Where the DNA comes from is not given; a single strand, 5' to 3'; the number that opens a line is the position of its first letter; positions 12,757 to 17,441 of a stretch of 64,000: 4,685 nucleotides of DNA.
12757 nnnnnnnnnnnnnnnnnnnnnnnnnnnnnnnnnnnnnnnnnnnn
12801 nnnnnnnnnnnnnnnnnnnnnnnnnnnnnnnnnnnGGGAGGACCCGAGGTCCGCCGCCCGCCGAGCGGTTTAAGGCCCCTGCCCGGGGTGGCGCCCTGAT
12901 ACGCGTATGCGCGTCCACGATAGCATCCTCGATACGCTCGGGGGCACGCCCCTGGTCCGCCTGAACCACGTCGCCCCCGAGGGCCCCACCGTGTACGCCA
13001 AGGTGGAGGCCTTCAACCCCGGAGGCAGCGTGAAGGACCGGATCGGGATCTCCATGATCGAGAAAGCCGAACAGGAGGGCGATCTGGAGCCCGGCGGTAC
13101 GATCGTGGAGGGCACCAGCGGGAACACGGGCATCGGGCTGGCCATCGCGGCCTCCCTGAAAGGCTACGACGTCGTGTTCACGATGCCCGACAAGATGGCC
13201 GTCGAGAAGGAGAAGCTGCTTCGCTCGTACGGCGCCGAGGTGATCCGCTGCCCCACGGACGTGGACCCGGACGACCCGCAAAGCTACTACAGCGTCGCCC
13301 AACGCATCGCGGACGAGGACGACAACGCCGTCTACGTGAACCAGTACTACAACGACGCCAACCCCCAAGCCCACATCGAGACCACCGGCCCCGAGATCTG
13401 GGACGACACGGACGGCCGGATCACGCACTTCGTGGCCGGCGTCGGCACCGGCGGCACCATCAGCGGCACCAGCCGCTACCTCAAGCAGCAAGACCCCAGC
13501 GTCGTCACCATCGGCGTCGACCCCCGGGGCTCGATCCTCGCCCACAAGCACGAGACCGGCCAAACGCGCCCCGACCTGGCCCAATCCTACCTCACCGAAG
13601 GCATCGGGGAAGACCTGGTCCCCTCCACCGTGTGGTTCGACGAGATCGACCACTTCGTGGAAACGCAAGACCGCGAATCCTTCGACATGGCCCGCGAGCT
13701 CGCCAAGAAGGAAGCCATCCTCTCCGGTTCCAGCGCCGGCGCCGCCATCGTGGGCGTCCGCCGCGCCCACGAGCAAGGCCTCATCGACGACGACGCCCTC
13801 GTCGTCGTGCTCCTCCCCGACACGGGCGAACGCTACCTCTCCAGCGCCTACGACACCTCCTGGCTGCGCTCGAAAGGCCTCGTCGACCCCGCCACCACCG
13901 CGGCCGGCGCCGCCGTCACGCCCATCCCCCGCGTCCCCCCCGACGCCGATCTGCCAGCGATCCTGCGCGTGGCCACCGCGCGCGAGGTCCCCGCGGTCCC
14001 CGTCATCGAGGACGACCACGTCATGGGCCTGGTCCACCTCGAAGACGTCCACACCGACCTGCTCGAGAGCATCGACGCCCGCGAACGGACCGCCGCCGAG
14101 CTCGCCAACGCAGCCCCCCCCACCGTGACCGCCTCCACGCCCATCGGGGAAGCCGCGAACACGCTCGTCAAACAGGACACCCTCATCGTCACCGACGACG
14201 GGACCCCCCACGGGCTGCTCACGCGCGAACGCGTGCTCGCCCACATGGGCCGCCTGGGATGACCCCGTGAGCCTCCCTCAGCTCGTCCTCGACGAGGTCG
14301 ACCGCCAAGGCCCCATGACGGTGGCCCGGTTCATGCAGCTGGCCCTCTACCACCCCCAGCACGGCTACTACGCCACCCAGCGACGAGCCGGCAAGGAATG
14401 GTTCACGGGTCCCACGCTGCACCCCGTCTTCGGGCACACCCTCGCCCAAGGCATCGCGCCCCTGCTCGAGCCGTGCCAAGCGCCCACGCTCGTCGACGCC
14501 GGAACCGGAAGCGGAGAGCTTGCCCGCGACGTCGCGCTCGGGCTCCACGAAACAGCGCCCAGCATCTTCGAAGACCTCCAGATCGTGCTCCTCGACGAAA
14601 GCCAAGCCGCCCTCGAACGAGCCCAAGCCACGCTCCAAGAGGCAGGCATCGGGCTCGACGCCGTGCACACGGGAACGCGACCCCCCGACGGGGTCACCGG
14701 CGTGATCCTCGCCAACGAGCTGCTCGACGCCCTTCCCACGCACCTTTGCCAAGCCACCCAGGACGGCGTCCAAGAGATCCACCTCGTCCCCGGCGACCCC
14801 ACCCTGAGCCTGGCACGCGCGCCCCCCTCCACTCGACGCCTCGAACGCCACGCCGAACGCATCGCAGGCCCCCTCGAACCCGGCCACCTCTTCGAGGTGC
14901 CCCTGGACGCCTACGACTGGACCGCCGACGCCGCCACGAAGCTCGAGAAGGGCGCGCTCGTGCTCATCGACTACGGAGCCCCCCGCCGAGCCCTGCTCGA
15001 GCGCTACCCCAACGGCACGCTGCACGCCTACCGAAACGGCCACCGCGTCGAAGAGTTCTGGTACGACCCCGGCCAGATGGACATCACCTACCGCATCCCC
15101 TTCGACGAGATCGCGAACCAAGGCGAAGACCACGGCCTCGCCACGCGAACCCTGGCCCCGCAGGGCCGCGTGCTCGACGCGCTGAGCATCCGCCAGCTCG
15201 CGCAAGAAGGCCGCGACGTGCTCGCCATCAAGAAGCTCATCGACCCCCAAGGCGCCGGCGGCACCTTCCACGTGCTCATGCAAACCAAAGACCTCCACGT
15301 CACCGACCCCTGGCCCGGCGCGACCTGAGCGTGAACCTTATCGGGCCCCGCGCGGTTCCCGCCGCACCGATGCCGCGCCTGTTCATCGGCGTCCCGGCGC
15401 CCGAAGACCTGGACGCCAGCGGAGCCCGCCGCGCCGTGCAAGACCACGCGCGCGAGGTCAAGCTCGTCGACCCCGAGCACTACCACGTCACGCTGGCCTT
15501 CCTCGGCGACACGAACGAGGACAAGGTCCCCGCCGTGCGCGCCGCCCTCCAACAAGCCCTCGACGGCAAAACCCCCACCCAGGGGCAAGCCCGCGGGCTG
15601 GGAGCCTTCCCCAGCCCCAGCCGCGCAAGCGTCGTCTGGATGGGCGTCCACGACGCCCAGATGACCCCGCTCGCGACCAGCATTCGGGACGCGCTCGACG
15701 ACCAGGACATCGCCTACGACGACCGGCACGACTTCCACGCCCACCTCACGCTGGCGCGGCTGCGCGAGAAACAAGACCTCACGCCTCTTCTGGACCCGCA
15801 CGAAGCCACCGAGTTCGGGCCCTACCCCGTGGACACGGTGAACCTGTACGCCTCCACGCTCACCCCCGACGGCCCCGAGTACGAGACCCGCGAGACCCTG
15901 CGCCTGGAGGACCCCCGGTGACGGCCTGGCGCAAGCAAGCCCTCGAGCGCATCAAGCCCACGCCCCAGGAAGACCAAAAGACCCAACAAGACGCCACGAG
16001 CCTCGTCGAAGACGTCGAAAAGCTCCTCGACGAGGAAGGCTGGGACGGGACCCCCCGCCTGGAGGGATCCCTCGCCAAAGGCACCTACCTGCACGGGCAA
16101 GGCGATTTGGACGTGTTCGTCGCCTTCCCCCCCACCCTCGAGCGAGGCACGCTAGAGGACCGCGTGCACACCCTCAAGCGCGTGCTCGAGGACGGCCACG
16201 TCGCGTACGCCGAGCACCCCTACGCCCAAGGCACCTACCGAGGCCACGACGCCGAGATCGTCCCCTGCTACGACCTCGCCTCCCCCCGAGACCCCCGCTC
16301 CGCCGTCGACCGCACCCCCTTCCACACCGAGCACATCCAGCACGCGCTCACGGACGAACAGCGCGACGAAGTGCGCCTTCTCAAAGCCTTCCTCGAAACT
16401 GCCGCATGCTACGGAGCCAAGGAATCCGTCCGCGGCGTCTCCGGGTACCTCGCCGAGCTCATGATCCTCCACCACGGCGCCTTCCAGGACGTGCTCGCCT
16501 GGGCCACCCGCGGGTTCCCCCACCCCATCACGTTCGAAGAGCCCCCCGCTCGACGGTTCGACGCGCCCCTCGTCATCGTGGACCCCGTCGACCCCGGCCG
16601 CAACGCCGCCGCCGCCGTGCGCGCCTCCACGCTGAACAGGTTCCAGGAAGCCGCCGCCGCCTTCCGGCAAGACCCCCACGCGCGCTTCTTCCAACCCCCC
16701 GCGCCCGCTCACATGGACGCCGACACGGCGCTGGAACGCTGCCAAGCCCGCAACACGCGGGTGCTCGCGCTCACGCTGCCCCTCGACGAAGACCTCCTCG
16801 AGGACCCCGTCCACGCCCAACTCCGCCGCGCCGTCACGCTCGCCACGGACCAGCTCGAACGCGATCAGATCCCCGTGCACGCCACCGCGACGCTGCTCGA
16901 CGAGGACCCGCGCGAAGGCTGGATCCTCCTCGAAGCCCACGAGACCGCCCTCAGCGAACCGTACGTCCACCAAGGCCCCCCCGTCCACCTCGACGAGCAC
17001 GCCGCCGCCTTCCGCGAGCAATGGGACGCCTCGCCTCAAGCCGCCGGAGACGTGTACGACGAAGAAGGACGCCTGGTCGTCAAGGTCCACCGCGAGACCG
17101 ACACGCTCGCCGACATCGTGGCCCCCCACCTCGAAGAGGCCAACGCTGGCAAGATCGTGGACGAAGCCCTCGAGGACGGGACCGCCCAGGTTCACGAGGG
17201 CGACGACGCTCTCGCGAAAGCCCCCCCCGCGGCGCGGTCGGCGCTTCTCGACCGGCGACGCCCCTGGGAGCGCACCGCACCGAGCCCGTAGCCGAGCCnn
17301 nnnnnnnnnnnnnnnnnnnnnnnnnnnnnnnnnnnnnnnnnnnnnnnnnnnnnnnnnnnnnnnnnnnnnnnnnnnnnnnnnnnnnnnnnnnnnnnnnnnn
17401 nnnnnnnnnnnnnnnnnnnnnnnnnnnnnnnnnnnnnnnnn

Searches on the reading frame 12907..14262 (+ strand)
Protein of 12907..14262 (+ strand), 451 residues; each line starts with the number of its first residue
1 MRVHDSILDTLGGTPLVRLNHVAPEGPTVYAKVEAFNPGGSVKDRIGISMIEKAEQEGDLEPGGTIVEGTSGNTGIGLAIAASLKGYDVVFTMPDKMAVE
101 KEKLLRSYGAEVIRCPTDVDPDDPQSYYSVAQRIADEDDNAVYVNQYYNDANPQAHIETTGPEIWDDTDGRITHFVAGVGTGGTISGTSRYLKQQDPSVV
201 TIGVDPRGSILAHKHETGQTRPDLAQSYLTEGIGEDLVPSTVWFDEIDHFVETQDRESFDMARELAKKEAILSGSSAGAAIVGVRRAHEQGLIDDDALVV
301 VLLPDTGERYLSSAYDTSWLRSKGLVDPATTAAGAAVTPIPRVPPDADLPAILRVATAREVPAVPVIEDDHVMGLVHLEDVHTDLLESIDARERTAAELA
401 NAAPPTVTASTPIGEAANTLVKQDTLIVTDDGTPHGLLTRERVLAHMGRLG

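Call 95: search_protein_families(library=pfam, proteins=[window:12907-14262:+], max_evalue=0.00001)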
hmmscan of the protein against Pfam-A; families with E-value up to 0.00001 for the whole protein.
window:12907-14262:+ (451 aa): 2 families
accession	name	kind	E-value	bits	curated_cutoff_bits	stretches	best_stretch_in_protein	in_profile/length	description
PF00291.31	PALP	-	1.3e-74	251.7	35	1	8-305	2-295/295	Pyridoxal-phosphate dependent enzyme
PF00571.33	CBS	-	4.7e-13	49.7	24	0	398-447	3-55/57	CBS domain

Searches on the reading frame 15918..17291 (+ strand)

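Call 95: search_protein_families(library=pfam, proteins=[window:15918-17291:+], max_evalue=0.00001)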
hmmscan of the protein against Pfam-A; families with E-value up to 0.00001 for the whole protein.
window:15918-17291:+ (457 aa): 3 families
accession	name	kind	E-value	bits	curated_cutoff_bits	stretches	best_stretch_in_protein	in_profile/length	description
PF09249.16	tRNA_NucTransf2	-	4.4e-30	104.7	27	1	150-259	1-113/113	tRNA nucleotidyltransferase, second domain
PF21133.2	CAA_C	-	2.1e-14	53.8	22.2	1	279-421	2-138/144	CCA-adding enzyme, C-terminal domain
PF01909.29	NTP_transf_2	-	9.4e-08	32.8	21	1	46-136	17-93/93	Nucleotidyltransferase domain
